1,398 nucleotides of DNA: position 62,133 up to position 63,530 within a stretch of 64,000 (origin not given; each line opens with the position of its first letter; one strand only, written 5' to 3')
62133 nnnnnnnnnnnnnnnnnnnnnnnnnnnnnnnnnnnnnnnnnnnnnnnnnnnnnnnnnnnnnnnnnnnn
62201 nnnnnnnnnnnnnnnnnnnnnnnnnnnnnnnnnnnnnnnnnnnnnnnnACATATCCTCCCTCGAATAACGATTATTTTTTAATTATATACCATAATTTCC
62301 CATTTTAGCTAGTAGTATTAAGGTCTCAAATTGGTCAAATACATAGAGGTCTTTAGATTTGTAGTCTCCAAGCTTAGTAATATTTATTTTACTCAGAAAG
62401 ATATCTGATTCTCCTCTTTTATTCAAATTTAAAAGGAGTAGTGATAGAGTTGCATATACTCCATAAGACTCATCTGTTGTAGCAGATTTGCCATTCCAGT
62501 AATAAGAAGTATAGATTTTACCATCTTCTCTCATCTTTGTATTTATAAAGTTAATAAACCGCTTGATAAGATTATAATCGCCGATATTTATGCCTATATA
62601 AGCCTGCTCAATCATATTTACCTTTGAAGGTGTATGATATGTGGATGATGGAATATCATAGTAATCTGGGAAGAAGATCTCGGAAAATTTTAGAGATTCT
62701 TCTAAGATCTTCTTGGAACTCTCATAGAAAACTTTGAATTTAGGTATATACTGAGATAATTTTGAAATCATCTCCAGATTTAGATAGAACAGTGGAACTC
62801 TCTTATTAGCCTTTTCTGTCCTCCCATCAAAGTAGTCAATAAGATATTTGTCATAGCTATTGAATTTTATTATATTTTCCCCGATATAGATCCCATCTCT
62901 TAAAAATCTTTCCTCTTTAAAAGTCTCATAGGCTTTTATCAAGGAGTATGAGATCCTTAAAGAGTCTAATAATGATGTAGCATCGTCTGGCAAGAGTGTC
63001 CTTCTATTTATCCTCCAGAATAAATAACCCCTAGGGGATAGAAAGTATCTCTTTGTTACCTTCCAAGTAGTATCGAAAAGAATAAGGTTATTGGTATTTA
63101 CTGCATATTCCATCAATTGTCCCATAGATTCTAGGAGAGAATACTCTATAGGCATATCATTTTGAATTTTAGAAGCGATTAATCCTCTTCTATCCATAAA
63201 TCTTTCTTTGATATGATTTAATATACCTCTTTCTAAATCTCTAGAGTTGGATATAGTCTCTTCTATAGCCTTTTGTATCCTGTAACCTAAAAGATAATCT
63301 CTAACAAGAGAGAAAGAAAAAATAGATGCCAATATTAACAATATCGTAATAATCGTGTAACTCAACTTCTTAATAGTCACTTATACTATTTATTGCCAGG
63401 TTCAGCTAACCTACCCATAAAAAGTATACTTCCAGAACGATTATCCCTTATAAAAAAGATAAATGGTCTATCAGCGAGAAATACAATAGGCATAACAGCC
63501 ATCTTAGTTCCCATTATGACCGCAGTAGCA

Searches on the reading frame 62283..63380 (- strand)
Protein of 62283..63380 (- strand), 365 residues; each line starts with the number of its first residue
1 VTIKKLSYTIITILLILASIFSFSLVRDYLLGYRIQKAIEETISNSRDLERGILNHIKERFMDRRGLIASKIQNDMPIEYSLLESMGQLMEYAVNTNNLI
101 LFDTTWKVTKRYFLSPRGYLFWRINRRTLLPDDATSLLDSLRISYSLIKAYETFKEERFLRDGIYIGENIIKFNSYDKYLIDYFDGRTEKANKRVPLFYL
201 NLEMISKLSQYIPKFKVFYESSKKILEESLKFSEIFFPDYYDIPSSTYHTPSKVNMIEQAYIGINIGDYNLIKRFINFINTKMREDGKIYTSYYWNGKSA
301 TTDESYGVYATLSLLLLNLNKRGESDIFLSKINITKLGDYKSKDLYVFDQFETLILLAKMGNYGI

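Call 5: search_protein_families(library=pfam, proteins=[window:62283-63380:-], max_evalue=0.01)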
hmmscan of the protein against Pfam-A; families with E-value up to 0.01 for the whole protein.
window:62283-63380:- (365 aa): 1 family
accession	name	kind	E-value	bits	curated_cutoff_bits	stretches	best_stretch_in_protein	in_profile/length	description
PF01270.23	Glyco_hydro_8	-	9.1e-05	22.1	24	1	57-169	31-144/341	Glycosyl hydrolases family 8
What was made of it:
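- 62283..63380 (-): GH126 PssZ/YdaJ-like EPS hydrolase, 365 aa, with an N-terminal membrane anchor. The catalytic Glu is conserved (E84). Pfam GH8 is sub-threshold (call 5).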

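Call 13: find_encoding_contigs(protein=window:62283-63380:-, flank=10000, max_places=10)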
Protein window:62283-63380:- (365 aa): 3 contigs read that carry it; 3 places shown.
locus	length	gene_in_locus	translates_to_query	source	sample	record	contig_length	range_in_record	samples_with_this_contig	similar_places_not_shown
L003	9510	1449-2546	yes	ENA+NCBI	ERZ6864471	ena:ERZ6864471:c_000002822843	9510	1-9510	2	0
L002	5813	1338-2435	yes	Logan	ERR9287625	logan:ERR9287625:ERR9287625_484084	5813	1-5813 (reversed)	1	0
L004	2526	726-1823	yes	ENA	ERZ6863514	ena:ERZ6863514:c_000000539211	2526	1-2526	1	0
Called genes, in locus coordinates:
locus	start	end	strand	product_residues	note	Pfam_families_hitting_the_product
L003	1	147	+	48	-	?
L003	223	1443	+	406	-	PF00079:Serpin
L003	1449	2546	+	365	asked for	-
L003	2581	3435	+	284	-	PF00990:GGDEF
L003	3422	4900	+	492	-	-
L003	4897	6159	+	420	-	PF13506:Glyco_transf_21, PF13641:Glyco_tranf_2_3, PF00535:Glycos_transf_2, PF10111:Glyco_tranf_2_2, PF13632:Glyco_trans_2_3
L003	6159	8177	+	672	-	PF03170:CBM_BcsB_1st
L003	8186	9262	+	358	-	PF13477:Glyco_trans_4_2 (weak), PF13439:Glyco_transf_4, PF13579:Glyco_trans_4_4 (weak), PF00534:Glycos_transf_1, PF13692:Glyco_trans_1_4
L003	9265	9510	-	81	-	?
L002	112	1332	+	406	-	PF00079:Serpin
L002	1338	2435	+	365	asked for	-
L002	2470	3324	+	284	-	PF00990:GGDEF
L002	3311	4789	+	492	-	-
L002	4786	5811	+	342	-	?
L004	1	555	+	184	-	?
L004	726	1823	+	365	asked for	-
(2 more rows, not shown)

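Call 17: find_related_loci(query=L003:223-1440:+, collection=genome_contigs, flank=10000)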
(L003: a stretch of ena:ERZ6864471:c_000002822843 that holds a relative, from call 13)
Query L003:223-1440:+ (406 aa) in genome_contigs; peptide patterns used: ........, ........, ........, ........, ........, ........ (x = any residue, [..] = any of these).
116 stretches matched a pattern; 62 encode a relative of the query (tblastn E <= 1e-3); 62 distinct loci.
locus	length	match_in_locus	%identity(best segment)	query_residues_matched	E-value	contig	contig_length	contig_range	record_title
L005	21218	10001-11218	84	1-406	0e+0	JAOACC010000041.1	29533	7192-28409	MAG: bacterium isolate SKW194 k141_543521, whole genome shotgun sequence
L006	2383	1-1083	80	43-403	0e+0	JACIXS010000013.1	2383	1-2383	MAG: bacterium isolate MAG-58 Unclassified_M_bin7_Scaffold_13, whole genome shotgun sequence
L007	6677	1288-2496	73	1-404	0e+0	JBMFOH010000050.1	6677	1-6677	MAG: bacterium isolate KM4338-32 NODE_50_length_6677_cov_6.926364, whole genome shotgun sequence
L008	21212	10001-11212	75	1-404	0e+0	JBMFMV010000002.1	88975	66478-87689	MAG: bacterium isolate KM4337-30 NODE_2_length_88975_cov_4.530085, whole genome shotgun sequence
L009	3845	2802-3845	79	1-349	0e+0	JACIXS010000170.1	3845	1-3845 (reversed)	MAG: bacterium isolate MAG-58 Unclassified_M_bin7_Scaffold_171, whole genome shotgun sequence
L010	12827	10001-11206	62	1-404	3e-162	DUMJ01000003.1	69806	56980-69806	MAG TPA_asm: bacterium isolate AS04akNAM_5 2998_AS04, whole genome shotgun sequence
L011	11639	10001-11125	61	30-403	5e-143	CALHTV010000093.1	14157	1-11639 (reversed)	MAG: uncultured Dictyoglomus sp. isolate S1_Bin_METABAT__215 genome assembly, contig: c_000000261948, whole genome shotg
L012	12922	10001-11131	62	31-403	4e-141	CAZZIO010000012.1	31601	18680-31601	MAG TPA_asm: uncultured Dictyoglomota bacterium isolate binchicken_co25_92 genome assembly, contig: k141_5991, whole gen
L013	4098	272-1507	51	1-403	1e-125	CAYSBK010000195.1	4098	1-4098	MAG TPA_asm: uncultured Pirellulales bacterium isolate binchicken_co19_511 genome assembly, contig: NODE_39402_length_40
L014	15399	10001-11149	51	35-403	8e-120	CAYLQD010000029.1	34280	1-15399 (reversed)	MAG TPA_asm: uncultured Planctomycetota bacterium isolate binchicken_co97_512 genome assembly, contig: NODE_5053_length_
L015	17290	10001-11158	50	29-403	2e-115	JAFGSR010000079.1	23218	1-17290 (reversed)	MAG: Sedimentisphaerales bacterium isolate Zod_Metabat.916 k87_5259601, whole genome shotgun sequence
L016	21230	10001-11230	48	1-403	1e-114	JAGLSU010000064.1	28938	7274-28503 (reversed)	MAG: Planctomycetota bacterium isolate RS_9_64 ROV157_9.bin.64.fa_64, whole genome shotgun sequence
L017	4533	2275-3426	50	32-403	4e-115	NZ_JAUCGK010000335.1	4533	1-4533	Candidatus Parabeggiatoa sp. HSG14 NODE_609_length_4533, whole genome shotgun sequence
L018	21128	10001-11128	50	29-403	2e-113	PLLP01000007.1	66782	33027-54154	MAG: Phycisphaerales bacterium isolate fen_1361 73.20120800_E3X.29_contig_17334, whole genome shotgun sequence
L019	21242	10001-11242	46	8-404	3e-112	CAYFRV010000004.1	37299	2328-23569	MAG TPA_asm: uncultured Bacteroidales bacterium isolate ERP107533_co1_77 genome assembly, contig: NODE_439_length_37299_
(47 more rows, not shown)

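Call 21: search_protein_families(library=pfam, proteins=[L011:11143-11637:-, L012:11175-12233:-, L012:12266-12922:-, L010:11222-11998:-, L010:12000-12827:-, L010:9433-9894:+, L005:7385-9838:+, L008:8520-9503:-, L007:139-1197:-, L007:3602-4837:+], max_evalue=0.001)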
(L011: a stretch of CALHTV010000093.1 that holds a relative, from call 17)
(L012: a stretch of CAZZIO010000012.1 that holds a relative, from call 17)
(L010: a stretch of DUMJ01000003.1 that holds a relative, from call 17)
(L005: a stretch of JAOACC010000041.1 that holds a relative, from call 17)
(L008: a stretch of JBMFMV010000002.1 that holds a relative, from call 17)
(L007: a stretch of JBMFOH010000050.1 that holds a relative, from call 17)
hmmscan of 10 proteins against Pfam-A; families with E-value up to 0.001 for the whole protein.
L011:11143-11637:- (164 aa): 0 families

L012:11175-12233:- (352 aa): 0 families

L012:12266-12922:- (218 aa): 2 families
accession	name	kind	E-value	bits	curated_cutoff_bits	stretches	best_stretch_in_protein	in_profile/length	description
PF00455.28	DeoRC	-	8.6e-42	143.2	31.8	1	39-200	2-159/160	DeoR C terminal sensor domain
PF08220.18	HTH_DeoR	-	4.5e-06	26.8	21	1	1-23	31-53/57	DeoR-like helix-turn-helix domain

L010:11222-11998:- (258 aa): 1 family
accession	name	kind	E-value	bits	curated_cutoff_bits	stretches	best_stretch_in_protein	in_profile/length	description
PF03328.21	HpcH_HpaI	-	4e-31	108.4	25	1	25-207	9-181/221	HpcH/HpaI aldolase/citrate lyase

L010:12000-12827:- (275 aa): 3 families
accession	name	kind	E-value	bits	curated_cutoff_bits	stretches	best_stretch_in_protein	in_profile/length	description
PF02826.25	2-Hacid_dh_C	-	1e-60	204.6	25.1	1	53-230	1-178/178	D-isomer specific 2-hydroxyacid dehydrogenase, NAD binding domain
PF00389.36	2-Hacid_dh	-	3.8e-26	91.8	24.6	1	2-262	52-134/134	D-isomer specific 2-hydroxyacid dehydrogenase, catalytic domain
PF03435.24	Sacchrp_dh_NADP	-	0.00027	21.7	25.1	1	93-128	3-40/129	Saccharopine dehydrogenase NADP binding domain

L010:9433-9894:+ (153 aa): 0 families

L005:7385-9838:+ (817 aa): 7 families
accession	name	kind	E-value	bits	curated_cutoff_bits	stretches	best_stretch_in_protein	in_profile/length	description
PF18565.7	Glyco_hydro2_C5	-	1.7e-29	102.2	32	1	710-808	3-101/103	Glycoside hydrolase family 2 C-terminal domain 5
PF02836.23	Glyco_hydro_2_C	-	3.5e-23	82.7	21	1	275-476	5-207/302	Glycosyl hydrolases family 2, TIM barrel domain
PF00703.27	Glyco_hydro_2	-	2.4e-17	64.1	23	1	162-268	4-109/109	Glycosyl hydrolases family 2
PF16355.11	DUF4982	-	2.1e-16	60.1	23.9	1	636-693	1-59/61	Domain of unknown function (DUF4982)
PF02837.24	Glyco_hydro_2_N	-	2e-13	51.1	28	1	60-153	65-167/169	Glycosyl hydrolases family 2, sugar binding domain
PF22666.2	Glyco_hydro_2_N2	-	1.6e-05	25.5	27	1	62-134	50-122/167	Glycosyl hydrolase 2 galactose-binding domain-like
PF09134.16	Invasin_D3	-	0.0001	23.2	33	0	712-804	9-85/98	Invasin, domain 3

L008:8520-9503:- (327 aa): 2 families
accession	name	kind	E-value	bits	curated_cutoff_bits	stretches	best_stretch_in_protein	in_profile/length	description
PF13407.12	Peripla_BP_4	-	1.1e-50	173.1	35.1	1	34-291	1-257/258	Periplasmic binding protein domain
PF00532.27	Peripla_BP_1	-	9e-06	25.8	22.2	1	32-247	2-213/281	Periplasmic binding proteins and sugar binding domain of LacI family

L007:139-1197:- (352 aa): 4 families
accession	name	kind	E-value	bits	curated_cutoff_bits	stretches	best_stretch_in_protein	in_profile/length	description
PF13377.12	Peripla_BP_3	-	1.6e-30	106.8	26.5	1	193-349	2-167/167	Periplasmic binding protein-like domain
PF13407.12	Peripla_BP_4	-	2.2e-14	54.1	35.1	1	134-301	50-223/258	Periplasmic binding protein domain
PF00356.27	LacI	-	1.1e-13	51.1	27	1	23-66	1-44/46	Bacterial regulatory proteins, lacI family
PF00532.27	Peripla_BP_1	-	1.6e-13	51.2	22.2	1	130-342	48-274/281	Periplasmic binding proteins and sugar binding domain of LacI family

L007:3602-4837:+ (411 aa): 2 families
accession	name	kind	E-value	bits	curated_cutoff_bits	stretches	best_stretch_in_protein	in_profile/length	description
PF02350.25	Epimerase_2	-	2.7e-10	40.1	30.6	1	148-384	113-328/347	UDP-N-acetylglucosamine 2-epimerase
PF02684.21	LpxB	-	0.00029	20.3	22.6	1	172-271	148-244/374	Lipid-A-disaccharide synthetase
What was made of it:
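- The upstream neighbour varies: a binding-protein gene on the other strand in L008 and a LacI-type gene in L007 (call 21).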

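Call 22: find_homologous_proteins(query=window:62283-63380:-, max_evalue=0.001)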
Query window:62283-63380:- (365 aa): 12 proteins with E <= 0.001 among 5127 candidates.
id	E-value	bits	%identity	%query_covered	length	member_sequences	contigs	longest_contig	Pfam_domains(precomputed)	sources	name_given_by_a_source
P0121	5.5e-234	794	100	100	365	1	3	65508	-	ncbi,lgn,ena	-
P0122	3.3e-205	699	88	99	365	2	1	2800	-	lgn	-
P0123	4.4e-160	551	75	91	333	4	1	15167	-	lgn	-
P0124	3.0e-155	535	75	89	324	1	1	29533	-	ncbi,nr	ncbi:MAG: hypothetical protein N2380_02595 [bacterium]|nr:hypothetical protein [bacterium]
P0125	3.2e-155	535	69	98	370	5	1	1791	-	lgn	-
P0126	6.9e-144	498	64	99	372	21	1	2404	-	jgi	jgi:hypothetical protein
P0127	7.6e-133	461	64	90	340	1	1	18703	-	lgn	-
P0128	2.3e-111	391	52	93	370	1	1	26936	-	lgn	-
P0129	2.1e-106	375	54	98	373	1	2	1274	-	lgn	-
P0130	1.4e-105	372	52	98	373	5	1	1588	-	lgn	-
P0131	1.9e-68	250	39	91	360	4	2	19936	-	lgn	-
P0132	1.3e-64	237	39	93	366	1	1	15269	PF01270.24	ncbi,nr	ncbi:MAG: glycosyl hydrolase family 8 [Dictyoglomaceae bacterium]|nr:glycosyl hydrolase family 8 [Di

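Call 23: find_encoding_contigs(protein=P0127, flank=10000, max_places=3)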
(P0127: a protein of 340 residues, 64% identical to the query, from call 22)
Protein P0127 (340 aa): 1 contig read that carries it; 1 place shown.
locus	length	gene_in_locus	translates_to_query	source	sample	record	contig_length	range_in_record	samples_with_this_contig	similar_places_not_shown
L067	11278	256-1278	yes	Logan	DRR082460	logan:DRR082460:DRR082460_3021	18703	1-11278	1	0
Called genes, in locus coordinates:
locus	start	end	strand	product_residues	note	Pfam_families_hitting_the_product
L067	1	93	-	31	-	?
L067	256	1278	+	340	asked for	-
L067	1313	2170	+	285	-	PF00990:GGDEF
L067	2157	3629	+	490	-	-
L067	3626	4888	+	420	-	PF13506:Glyco_transf_21, PF13641:Glyco_tranf_2_3, PF00535:Glycos_transf_2, PF10111:Glyco_tranf_2_2, PF13632:Glyco_trans_2_3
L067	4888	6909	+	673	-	PF03170:CBM_BcsB_1st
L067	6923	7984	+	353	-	PF13477:Glyco_trans_4_2 (weak), PF13439:Glyco_transf_4, PF13579:Glyco_trans_4_4, PF20706:GT4-conflict (weak), PF00534:Glycos_transf_1, PF13692:Glyco_trans_1_4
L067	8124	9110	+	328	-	PF19300:BPD_transp_1_N, PF00528:BPD_transp_1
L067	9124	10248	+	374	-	PF12911:OppC_N, PF00528:BPD_transp_1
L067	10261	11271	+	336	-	PF00005:ABC_tran, PF13304:AAA_21 (weak), PF08352:oligo_HPY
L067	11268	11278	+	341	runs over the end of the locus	PF00005:ABC_tran, PF13304:AAA_21 (faint), PF08352:oligo_HPY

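Call 24: find_encoding_contigs(protein=P0128, flank=10000, max_places=3)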
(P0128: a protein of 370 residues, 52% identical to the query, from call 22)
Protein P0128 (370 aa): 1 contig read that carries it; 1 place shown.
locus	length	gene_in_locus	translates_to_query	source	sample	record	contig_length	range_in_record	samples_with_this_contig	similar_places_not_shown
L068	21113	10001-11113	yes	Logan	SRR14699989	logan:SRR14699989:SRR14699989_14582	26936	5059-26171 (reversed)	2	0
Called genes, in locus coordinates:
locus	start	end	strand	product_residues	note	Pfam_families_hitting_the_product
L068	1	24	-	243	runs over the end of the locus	PF02775:TPP_enzyme_C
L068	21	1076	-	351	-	PF01855:POR_N, PF17147:PFOR_II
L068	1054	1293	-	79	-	PF14697:Fer4_21 (faint), PF25160:LdpA_Fe-S-bd (faint), PF00037:Fer4, PF12837:Fer4_6 (weak), PF13237:Fer4_10, PF13459:Fer4_15 (faint), PF12838:Fer4_7, PF13187:Fer4_9 (weak), +4 more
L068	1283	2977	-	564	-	PF02463:SMC_N, PF13476:AAA_23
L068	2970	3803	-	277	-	PF01513:NAD_kinase, PF20143:NAD_kinase_C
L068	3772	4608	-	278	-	PF01479:S4, PF01728:FtsJ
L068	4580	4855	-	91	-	PF00708:Acylphosphatase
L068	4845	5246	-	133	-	PF01029:NusB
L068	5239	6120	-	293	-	PF00491:Arginase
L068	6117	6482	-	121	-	PF02675:AdoMet_dc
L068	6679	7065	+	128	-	PF04205:FMN_bind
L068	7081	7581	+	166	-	PF12641:Flavodoxin_3, PF12724:Flavodoxin_5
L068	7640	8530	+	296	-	PF01545:Cation_efflux, PF16916:ZT_dimer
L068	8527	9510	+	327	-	-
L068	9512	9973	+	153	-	-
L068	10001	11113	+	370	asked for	-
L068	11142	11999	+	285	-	PF00990:GGDEF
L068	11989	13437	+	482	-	PF10096:DUF2334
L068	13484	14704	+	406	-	PF13506:Glyco_transf_21, PF13641:Glyco_tranf_2_3, PF00535:Glycos_transf_2, PF10111:Glyco_tranf_2_2, PF13632:Glyco_trans_2_3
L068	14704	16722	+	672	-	PF03170:CBM_BcsB_1st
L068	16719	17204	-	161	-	PF18917:LiaI-LiaF-like_TM1 (weak), PF22570:LiaF-TM (faint)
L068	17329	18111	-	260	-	PF03328:HpcH_HpaI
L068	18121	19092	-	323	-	PF00389:2-Hacid_dh, PF02826:2-Hacid_dh_C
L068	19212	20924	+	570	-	PF00496:SBP_bac_5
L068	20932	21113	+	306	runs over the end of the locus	PF19300:BPD_transp_1_N, PF00528:BPD_transp_1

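Call 25: find_encoding_contigs(protein=P0132, flank=10000, max_places=3)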
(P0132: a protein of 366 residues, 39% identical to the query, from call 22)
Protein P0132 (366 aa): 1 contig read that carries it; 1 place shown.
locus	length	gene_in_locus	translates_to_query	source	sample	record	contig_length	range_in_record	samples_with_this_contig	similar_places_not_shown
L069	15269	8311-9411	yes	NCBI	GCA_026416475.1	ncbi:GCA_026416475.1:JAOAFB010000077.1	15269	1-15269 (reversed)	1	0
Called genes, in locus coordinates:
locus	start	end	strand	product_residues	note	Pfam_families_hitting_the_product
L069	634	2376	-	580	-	PF04675:DNA_ligase_A_N, PF01068:DNA_ligase_A_M, PF09414:RNA_ligase (weak), PF04679:DNA_ligase_A_C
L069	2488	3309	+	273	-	PF01678:DAP_epimerase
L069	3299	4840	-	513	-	PF00496:SBP_bac_5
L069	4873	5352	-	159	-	PF02915:Rubrerythrin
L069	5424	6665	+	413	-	PF00994:MoCF_biosynth, PF18146:CinA_KH, PF02464:CinA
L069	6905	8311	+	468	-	PF01120:Alpha_L_fucos, PF16757:Fucosidase_C (weak)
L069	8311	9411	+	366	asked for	PF01270:Glyco_hydro_8 (weak)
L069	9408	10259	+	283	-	PF00990:GGDEF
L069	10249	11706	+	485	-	PF10096:DUF2334 (weak)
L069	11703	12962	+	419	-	PF13506:Glyco_transf_21, PF03142:Chitin_synth_2 (faint), PF13641:Glyco_tranf_2_3, PF00535:Glycos_transf_2, PF10111:Glyco_tranf_2_2, PF13632:Glyco_trans_2_3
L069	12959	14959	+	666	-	PF03170:CBM_BcsB_1st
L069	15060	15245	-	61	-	PF12797:Fer4_2 (weak), PF12838:Fer4_7 (faint), PF00037:Fer4 (weak), PF12837:Fer4_6 (weak), PF13237:Fer4_10 (weak), PF14697:Fer4_21 (weak), PF13370:Fer4_13, PF13459:Fer4_15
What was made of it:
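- On Pss/Yda-type c-di-GMP-dependent EPS operon: Its orthologues in L068 and L069 carry DUF2334 (calls 24, 25).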

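Call 26: find_encoding_contigs(protein=P0131, flank=10000, max_places=3)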
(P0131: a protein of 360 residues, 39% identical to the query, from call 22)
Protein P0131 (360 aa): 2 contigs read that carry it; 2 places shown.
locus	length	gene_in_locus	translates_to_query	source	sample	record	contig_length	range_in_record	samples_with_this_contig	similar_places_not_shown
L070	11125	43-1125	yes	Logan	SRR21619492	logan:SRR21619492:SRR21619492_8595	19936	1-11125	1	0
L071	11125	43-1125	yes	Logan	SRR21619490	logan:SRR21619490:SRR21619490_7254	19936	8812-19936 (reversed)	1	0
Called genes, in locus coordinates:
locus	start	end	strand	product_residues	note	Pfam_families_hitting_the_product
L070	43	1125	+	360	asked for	-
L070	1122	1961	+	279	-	PF00990:GGDEF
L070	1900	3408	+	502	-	-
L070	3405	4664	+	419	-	PF13506:Glyco_transf_21, PF03142:Chitin_synth_2 (faint), PF13641:Glyco_tranf_2_3, PF00535:Glycos_transf_2, PF10111:Glyco_tranf_2_2, PF13632:Glyco_trans_2_3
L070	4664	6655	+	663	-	PF03170:CBM_BcsB_1st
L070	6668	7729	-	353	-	PF08240:ADH_N, PF16912:Glu_dehyd_C (faint), PF00107:ADH_zinc_N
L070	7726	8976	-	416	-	-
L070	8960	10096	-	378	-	-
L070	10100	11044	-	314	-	PF00493:MCM (weak), PF20030:bpMoxR, PF07726:AAA_3, PF07728:AAA_5, PF00004:AAA (faint), PF17863:AAA_lid_2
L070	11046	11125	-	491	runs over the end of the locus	PF00370:FGGY_N, PF02782:FGGY_C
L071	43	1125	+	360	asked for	-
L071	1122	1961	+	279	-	PF00990:GGDEF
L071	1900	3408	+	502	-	-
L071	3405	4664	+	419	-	PF13506:Glyco_transf_21, PF03142:Chitin_synth_2 (faint), PF13641:Glyco_tranf_2_3, PF00535:Glycos_transf_2, PF10111:Glyco_tranf_2_2, PF13632:Glyco_trans_2_3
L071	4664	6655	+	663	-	PF03170:CBM_BcsB_1st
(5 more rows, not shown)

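Call 27: find_encoding_contigs(protein=P0122, flank=10000, max_places=3)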
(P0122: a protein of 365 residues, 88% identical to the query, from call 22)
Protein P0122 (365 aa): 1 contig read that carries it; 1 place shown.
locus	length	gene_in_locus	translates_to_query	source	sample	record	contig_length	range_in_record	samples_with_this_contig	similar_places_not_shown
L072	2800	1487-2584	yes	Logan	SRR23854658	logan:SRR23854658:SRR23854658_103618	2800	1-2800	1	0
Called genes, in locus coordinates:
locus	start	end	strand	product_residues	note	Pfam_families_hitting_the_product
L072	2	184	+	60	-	?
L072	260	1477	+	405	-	PF00079:Serpin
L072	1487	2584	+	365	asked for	-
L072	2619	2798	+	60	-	?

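Call 28: find_encoding_contigs(protein=P0123, flank=10000, max_places=3)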
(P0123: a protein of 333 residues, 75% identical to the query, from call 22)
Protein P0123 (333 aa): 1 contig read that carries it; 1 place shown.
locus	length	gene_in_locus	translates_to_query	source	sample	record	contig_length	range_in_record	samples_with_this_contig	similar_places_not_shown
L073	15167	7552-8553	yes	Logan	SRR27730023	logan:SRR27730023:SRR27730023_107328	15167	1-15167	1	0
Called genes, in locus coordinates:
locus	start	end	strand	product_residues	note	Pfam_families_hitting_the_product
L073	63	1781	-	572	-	PF08269:dCache_2, PF17200:sCache_2, PF17201:Cache_3-Cache_2, PF00672:HAMP (weak), PF00015:MCPsignal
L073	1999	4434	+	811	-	PF02837:Glyco_hydro_2_N (weak), PF00703:Glyco_hydro_2, PF02836:Glyco_hydro_2_C, PF16355:DUF4982, PF18565:Glyco_hydro2_C5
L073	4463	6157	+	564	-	PF22422:MGH1-like_GH, PF01204:Trehalase (weak), PF03200:Glyco_hydro_63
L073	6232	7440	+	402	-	PF00079:Serpin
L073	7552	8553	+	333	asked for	-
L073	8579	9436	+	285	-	PF00990:GGDEF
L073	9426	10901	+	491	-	-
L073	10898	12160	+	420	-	PF13506:Glyco_transf_21, PF13641:Glyco_tranf_2_3, PF00535:Glycos_transf_2, PF10111:Glyco_tranf_2_2, PF13632:Glyco_trans_2_3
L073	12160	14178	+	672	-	PF03170:CBM_BcsB_1st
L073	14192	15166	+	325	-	?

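Call 29: find_encoding_contigs(protein=P0126, flank=10000, max_places=4)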
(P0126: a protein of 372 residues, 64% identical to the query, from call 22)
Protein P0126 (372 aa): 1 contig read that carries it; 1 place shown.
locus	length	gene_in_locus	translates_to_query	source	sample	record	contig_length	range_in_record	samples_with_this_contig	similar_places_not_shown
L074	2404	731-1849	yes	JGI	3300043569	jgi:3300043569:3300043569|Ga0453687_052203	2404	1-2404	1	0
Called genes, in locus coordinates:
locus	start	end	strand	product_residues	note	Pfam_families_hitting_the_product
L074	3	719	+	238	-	?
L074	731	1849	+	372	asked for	-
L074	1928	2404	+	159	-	?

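Call 32: list_cluster_members(proteins=[P0121, L003:223-1440:+])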
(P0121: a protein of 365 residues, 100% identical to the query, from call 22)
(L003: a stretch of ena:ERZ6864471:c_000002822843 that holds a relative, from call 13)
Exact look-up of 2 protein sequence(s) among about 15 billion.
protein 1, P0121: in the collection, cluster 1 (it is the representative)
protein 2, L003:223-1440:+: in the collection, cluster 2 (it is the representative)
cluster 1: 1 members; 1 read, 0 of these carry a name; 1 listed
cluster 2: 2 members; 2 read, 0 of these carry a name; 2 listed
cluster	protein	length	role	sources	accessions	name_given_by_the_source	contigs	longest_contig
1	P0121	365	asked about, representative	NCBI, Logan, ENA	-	-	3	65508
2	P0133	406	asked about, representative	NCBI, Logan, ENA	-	-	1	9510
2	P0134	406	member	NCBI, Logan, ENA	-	-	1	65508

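Call 33: find_encoding_contigs(protein=P0134, flank=10000, max_places=3)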
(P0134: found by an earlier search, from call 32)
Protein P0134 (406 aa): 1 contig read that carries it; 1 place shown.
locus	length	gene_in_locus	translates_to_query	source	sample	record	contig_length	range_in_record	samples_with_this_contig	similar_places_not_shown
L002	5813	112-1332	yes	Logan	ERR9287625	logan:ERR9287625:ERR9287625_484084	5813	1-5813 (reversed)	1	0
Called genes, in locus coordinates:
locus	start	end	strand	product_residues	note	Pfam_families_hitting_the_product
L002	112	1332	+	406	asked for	PF00079:Serpin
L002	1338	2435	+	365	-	-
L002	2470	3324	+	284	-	PF00990:GGDEF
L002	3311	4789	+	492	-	-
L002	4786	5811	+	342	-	?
